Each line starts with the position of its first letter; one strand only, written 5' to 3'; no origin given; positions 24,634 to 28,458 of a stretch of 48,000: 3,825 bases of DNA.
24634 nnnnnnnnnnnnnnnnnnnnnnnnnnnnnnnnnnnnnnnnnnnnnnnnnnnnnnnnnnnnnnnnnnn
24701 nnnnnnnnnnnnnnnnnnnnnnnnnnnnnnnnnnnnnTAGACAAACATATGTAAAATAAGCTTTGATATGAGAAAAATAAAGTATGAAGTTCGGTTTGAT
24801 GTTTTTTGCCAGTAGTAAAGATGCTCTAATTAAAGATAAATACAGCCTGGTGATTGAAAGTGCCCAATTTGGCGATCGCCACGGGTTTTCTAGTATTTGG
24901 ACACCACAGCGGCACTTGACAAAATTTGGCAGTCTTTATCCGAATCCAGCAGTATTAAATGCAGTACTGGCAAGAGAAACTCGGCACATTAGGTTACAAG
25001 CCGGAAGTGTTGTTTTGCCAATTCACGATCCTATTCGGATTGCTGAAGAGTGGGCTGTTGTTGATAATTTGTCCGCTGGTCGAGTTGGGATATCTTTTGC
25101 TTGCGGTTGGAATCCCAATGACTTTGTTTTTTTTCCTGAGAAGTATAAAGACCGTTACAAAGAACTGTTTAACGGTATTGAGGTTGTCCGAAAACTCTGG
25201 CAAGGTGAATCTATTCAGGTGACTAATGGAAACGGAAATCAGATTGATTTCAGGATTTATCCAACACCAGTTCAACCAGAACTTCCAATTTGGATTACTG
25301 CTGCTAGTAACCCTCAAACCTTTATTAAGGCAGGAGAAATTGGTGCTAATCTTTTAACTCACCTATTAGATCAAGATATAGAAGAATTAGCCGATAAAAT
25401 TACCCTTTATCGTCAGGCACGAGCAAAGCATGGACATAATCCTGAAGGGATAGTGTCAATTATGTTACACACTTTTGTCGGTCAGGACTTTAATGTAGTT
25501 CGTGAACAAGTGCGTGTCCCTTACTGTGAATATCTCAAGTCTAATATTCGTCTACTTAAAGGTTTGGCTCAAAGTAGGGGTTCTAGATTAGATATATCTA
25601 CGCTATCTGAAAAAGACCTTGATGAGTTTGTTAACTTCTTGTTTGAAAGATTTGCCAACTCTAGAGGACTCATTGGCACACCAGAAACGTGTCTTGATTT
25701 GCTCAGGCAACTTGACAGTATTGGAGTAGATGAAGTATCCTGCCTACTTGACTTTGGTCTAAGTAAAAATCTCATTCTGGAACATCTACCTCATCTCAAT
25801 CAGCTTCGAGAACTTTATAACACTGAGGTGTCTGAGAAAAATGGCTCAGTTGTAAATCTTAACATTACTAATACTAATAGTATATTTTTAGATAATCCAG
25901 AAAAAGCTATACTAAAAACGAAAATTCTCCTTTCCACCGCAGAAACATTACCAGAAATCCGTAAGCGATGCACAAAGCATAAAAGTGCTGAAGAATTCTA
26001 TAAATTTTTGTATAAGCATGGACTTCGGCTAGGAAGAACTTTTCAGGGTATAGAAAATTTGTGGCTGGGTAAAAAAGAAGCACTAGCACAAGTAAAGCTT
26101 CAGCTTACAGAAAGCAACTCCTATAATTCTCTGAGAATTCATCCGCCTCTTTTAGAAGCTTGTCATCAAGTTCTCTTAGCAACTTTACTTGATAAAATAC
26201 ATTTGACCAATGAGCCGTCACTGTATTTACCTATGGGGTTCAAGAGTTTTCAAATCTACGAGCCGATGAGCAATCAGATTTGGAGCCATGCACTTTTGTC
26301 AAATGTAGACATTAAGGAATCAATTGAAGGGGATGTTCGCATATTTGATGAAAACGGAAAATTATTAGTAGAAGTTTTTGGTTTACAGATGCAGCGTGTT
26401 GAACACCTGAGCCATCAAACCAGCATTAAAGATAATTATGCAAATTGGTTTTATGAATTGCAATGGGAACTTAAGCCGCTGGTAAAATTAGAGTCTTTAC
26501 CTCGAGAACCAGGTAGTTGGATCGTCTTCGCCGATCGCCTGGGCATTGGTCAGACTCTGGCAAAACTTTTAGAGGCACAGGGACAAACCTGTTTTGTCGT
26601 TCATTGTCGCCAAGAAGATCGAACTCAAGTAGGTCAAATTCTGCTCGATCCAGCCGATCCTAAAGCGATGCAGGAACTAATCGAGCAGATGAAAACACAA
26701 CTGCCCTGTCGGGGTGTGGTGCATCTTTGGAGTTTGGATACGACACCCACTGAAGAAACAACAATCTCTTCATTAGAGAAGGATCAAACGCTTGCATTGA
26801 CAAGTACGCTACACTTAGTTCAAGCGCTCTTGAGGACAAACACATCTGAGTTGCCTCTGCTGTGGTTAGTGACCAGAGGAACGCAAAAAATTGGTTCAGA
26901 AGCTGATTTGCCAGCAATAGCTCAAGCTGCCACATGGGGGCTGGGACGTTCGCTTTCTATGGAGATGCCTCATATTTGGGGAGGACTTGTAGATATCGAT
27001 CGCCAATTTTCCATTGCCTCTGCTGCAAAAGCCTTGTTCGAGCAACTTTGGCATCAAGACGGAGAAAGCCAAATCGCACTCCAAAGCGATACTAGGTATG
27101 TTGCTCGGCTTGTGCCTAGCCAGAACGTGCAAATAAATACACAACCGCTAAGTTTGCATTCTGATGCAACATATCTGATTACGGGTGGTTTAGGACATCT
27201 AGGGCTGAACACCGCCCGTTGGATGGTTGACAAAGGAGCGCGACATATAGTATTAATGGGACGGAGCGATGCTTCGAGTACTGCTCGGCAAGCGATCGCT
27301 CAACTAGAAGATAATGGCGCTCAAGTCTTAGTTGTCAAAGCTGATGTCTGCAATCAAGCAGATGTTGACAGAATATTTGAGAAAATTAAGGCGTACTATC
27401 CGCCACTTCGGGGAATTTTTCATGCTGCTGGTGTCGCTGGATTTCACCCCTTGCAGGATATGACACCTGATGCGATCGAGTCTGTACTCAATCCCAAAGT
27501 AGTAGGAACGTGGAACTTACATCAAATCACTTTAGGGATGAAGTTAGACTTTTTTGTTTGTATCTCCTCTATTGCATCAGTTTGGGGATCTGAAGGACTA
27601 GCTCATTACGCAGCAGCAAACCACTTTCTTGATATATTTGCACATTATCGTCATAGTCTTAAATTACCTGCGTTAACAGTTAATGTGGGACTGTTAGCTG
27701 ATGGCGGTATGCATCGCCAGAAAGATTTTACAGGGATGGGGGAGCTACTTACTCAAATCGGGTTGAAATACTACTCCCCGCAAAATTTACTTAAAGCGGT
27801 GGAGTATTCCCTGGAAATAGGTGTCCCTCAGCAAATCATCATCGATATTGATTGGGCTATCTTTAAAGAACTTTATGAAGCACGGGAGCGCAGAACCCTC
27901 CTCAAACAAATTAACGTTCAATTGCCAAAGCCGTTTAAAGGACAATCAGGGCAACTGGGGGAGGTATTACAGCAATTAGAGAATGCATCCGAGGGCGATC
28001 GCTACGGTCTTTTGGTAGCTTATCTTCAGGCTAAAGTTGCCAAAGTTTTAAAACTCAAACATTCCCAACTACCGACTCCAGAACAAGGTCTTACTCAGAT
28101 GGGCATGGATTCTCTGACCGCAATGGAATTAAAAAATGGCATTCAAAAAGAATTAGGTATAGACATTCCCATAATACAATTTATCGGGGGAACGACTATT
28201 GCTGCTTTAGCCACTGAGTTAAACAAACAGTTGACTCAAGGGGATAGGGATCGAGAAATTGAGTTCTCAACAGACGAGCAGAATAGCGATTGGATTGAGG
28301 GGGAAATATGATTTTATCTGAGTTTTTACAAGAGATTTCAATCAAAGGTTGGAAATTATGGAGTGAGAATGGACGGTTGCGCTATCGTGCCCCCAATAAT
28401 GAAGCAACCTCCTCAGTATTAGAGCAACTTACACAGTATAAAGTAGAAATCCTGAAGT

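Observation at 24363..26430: Dehydratase split across two ORFs with a luciferase-like monooxygenase inserted between its two hotdog halves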

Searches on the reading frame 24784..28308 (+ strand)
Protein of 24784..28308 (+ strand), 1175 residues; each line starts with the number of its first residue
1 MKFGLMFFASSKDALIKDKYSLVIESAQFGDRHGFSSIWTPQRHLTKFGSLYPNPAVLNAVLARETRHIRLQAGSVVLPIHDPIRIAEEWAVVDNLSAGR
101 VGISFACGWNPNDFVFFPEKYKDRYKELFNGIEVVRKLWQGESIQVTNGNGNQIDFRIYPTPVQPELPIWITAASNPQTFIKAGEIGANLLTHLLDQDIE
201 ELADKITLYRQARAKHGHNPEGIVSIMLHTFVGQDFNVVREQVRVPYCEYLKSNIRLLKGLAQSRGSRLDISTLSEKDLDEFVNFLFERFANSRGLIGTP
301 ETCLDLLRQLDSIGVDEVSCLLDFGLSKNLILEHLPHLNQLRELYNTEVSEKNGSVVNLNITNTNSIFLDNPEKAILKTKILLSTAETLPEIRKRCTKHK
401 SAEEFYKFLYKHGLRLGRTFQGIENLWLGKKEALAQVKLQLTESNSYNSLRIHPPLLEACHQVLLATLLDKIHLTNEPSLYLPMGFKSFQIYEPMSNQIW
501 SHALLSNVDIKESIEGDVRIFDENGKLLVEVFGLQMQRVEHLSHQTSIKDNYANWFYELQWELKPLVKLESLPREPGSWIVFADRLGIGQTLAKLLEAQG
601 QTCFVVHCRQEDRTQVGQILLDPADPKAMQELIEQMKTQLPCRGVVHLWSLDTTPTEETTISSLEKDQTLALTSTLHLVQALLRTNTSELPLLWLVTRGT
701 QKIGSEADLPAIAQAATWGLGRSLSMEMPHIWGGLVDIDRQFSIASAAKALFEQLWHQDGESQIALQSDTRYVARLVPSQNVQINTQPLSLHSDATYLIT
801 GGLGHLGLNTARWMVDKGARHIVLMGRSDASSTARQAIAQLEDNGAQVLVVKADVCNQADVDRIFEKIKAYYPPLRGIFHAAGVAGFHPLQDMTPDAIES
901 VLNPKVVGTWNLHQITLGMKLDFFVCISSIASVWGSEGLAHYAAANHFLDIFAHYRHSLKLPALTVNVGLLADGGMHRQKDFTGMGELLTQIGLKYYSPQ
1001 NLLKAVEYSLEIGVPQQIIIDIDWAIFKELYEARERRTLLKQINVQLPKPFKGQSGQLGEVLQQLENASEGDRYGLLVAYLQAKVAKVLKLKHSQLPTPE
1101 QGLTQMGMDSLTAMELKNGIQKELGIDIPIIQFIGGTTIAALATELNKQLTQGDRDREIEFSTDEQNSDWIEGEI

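Call 5: search_protein_families(library=pfam, proteins=[window:24784-28308:+], max_evalue=0.01)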
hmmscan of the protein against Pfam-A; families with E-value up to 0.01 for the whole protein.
window:24784-28308:+ (1175 aa): 10 families
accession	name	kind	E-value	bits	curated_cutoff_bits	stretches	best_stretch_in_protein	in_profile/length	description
PF08659.16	KR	-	4.9e-68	229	22.6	1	795-972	1-179/180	KR domain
PF00296.26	Bac_luciferase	-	1.7e-46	159.5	27.9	1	1-317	1-314/314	Luciferase-like monooxygenase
PF14765.12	PS-DH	-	5.6e-31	107.8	23.7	1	386-542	3-162/166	Polyketide synthase dehydratase N-terminal domain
PF00106.31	adh_short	-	1.2e-20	74.3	26.6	1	797-954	3-161/195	short chain dehydrogenase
PF13561.12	adh_short_C2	-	8.4e-16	58.7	27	1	806-955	8-156/236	Enoyl-(Acyl carrier protein) reductase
PF00550.31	PP-binding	-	1.3e-12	48.2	20.8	1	1080-1144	2-65/67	Phosphopantetheine attachment site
PF23297.2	ACP_SdgA_C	-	1.5e-08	35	27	1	1083-1154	17-87/95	Highly reducing polyketide synthase sdgA, C-terminal ACP domain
PF16363.11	GDP_Man_Dehyd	-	1.1e-06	28.8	27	1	798-869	1-75/332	GDP-mannose 4,6 dehydratase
PF01370.27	Epimerase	-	1.7e-05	24.8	20.9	1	798-935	2-120/240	NAD dependent epimerase/dehydratase family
PF02719.21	Polysacc_synt_2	-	3.4e-05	23.6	20.2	1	798-929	2-128/293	Polysaccharide biosynthesis protein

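Call 6: search_protein_families(library=ncbifam, proteins=[window:24784-28308:+], max_evalue=0.01)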
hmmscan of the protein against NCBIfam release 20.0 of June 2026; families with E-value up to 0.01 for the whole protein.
window:24784-28308:+ (1175 aa): 184 families (the best 25 are shown)
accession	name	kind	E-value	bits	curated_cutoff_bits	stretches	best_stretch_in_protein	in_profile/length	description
TIGR04020.1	seco_metab_LLM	subfamily_domain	9.7e-146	485.2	244.45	1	3-342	1-341/341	MupA/Atu3671 family FMN-dependent luciferase-like monooxygenase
NF045894.1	PKS_plus_SDR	equivalog_domain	7.8e-119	398.2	1740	1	544-1151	930-1514/1515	type I polyketide synthase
NF041183.1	Pks2_ls1_myc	equivalog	1.8e-68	230.7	2400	2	787-1151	1743-2085/2086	sulfolipid-1 biosynthesis phthioceranic/hydroxyphthioceranic acid synthase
NF037941.1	PKS_NbtC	equivalog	1.3e-44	152.5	1150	1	692-1144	581-1024/1027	nocobactin polyketide synthase NbtC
NF037940.1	PKS_MbtD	equivalog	2.3e-42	145.1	1150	1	692-1148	549-977/978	mycobactin polyketide synthase MbtD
TIGR04027.1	LLM_KPN_01858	hypoth_equivalog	1e-27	97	412.9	1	13-191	12-182/326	putative FMN-dependent luciferase-like monooxygenase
TIGR03619.1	F420_Rv2161c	subfamily_domain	2.4e-27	96.1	166.9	1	31-228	8-217/247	TIGR03619 family F420-dependent LLM class oxidoreductase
TIGR03858.1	LLM_2I7G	subfamily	3.4e-25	88.7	462.25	1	21-244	26-249/337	Atu2307/SP_0267 family LLM class monooxygenase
TIGR03571.1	lucif_BA3436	subfamily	2e-20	73.2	303.9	1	4-222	14-233/304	TIGR03571 family LLM class oxidoreductase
NF047870.1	PKS_KR_start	domain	1.7e-18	66.8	35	1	553-635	1-77/78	KR prefix domain-containing protein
NF052254.1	luciferase_Alph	exception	2.3e-18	66.5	600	1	20-329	21-333/354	luciferase subunit alpha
TIGR02813.1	omega_3_PfaA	subfamily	1.4e-16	58.4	1010.1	2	833-968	2081-2217/2582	polyketide-type polyunsaturated fatty acid synthase PfaA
NF004198.0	PRK05653.1-3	equivalog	2e-16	60.2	296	1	790-946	3-160/248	3-oxoacyl-ACP reductase FabG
NF009466.0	PRK12826.1-2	subfamily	6.3e-15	55.3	222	1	797-947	6-159/248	3-oxoacyl-ACP reductase FabG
TIGR04036.1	LLM_CE1758_fam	subfamily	6.6e-15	54.8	479.1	1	19-247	26-255/355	CE1758 family FMN-dependent luciferase-like monooxygenase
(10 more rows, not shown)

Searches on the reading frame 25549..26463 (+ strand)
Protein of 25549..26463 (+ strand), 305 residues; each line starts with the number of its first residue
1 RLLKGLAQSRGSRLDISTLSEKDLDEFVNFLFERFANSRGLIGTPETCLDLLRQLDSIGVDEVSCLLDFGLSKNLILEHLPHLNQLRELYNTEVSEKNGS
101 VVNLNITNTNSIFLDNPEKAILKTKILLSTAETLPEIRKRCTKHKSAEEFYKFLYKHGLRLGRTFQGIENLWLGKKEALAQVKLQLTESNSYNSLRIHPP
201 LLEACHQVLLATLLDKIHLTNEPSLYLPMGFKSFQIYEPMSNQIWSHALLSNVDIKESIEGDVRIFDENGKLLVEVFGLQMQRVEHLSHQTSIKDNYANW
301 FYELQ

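Call 38: find_related_loci(query=A2, collection=genome_contigs, flank=8000)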
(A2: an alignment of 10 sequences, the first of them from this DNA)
Query A2 (305 aa) in genome_contigs; peptide patterns used: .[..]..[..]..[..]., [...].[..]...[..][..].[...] (x = any residue, [..] = any of these).
536 stretches matched a pattern; 493 encode a relative of the query (tblastn E <= 1e-3); the best 80 are kept; 80 distinct loci.
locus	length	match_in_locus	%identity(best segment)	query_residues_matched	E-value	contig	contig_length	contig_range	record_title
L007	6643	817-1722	68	2-305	2e-133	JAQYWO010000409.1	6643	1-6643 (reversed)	MAG: Rhizonema sp. PD37 Dictyo3444_NODE_439_length_6643_cov_21.9889, whole genome shotgun sequence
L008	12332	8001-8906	68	2-305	2e-133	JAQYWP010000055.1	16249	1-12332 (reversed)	MAG: Rhizonema sp. PD38 Dictyo3468_NODE_70_length_16249_cov_10.066, whole genome shotgun sequence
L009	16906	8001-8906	68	2-305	7e-133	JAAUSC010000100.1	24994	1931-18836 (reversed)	MAG: Scytonema sp. RU_4_4 NODE_749_length_24994_cov_4.813448, whole genome shotgun sequence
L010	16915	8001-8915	68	2-305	4e-131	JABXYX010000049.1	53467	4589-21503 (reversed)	Brasilonema sp. CT11 contig63, whole genome shotgun sequence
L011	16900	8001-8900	56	2-305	4e-106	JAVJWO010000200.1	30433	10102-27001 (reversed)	MAG: Coleofasciculus chthonoplastes F2-STO-03 k141_69461, whole genome shotgun sequence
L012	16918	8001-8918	54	2-305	3e-99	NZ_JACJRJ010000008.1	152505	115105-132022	Cylindrospermum sp. FACHB-282 contig8, whole genome shotgun sequence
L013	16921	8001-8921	50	2-305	1e-91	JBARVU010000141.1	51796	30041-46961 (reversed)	MAG: Phormidesmis sp. isolate MFD12116_ilm_asm_bin38 k127_185093, whole genome shotgun sequence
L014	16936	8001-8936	50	2-305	6e-90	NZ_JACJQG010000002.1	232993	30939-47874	Calothrix anomala FACHB-343 contig2, whole genome shotgun sequence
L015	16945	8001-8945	50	2-305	4e-87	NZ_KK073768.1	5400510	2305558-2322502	[Scytonema hofmanni] UTEX 2349 Tol9009DRAFT_TPD.8, whole genome shotgun sequence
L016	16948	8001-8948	45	2-304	7e-86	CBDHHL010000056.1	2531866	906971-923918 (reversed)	MAG: Leptolyngbyaceae cyanobacterium isolate fb62d9ca-8737-4fe0-8d85-20d69bcd7426 genome assembly, contig: contig_55, wh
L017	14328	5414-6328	45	4-287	3e-80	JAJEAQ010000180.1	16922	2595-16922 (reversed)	MAG: Trichodesmium sp. jk18x7bins.61 k141_2753800, whole genome shotgun sequence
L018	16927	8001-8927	44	2-305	2e-79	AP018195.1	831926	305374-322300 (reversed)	Scytonema sp. HK-05 plasmid plasmid1 DNA, nearly complete genome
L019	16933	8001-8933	43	2-305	1e-76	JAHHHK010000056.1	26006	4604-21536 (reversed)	MAG: Komarekiella atlantica HA4396-MV6 scaffold_498_c1, whole genome shotgun sequence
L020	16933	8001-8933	43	2-305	3e-76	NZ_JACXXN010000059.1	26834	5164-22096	Nostoc sp. MG11 NODE_59_length_26834_cov_15.645697, whole genome shotgun sequence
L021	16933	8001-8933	42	2-305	3e-75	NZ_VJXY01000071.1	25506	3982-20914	Komarekiella delphini-convector SJRDD-AB1 NODE_140_length_25506_cov_241.486111, whole genome shotgun sequence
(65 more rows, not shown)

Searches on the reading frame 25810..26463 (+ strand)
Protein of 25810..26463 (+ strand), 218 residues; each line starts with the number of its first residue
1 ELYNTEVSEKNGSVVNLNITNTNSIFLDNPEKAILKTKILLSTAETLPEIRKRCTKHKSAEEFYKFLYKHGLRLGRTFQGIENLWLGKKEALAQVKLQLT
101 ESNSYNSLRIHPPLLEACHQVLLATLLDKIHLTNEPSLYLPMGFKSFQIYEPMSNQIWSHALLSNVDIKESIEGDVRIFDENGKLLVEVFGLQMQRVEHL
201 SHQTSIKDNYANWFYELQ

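Call 48: search_solved_structures(query=window:25810-26463:+, max_evalue=0.001, show_alignments=2)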
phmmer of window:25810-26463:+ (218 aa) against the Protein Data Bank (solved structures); distinct sequences matched with E-value up to 0.001: 19.
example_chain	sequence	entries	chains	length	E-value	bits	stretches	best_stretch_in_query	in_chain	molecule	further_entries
5tz6_A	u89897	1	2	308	2e-21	79.4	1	46-196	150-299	CurJ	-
3kg8_A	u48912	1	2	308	2e-21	79.4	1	46-196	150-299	CurJ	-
8qk4_A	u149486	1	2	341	9.6e-17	64.1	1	45-202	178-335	Polyketide synthase PksJ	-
5tz5_A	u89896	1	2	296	3.6e-15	59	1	46-194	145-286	CurK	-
3kg9_A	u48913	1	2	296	3.7e-15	59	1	46-194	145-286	CurK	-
3kg6_A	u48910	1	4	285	4.2e-15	58.8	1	48-196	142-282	CurF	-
5tz7_A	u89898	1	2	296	7e-15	58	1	46-194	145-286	CurK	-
7tzl_A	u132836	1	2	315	3.5e-11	46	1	50-193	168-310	3-oxoacyl-[acyl-carrier-protein] reductase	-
5j6o_A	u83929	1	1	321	8e-11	44.8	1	46-196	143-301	Putative polyketide synthase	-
7zmf_A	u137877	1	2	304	4.4e-10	42.4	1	50-201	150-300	Putative polyketide synthase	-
5hqw_A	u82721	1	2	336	1.1e-09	41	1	24-195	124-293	Putative polyketide synthase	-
7zma_A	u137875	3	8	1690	4e-09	39.2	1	49-206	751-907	Putative polyketide synthase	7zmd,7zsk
6mbf_A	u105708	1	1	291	1.9e-07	33.8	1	72-198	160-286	GphF Dehydratase 1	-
6mbh_A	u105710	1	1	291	1.9e-07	33.8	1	72-198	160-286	GphF Dehydratase 1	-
6mbg_A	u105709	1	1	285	4.1e-07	32.7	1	72-196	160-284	GphF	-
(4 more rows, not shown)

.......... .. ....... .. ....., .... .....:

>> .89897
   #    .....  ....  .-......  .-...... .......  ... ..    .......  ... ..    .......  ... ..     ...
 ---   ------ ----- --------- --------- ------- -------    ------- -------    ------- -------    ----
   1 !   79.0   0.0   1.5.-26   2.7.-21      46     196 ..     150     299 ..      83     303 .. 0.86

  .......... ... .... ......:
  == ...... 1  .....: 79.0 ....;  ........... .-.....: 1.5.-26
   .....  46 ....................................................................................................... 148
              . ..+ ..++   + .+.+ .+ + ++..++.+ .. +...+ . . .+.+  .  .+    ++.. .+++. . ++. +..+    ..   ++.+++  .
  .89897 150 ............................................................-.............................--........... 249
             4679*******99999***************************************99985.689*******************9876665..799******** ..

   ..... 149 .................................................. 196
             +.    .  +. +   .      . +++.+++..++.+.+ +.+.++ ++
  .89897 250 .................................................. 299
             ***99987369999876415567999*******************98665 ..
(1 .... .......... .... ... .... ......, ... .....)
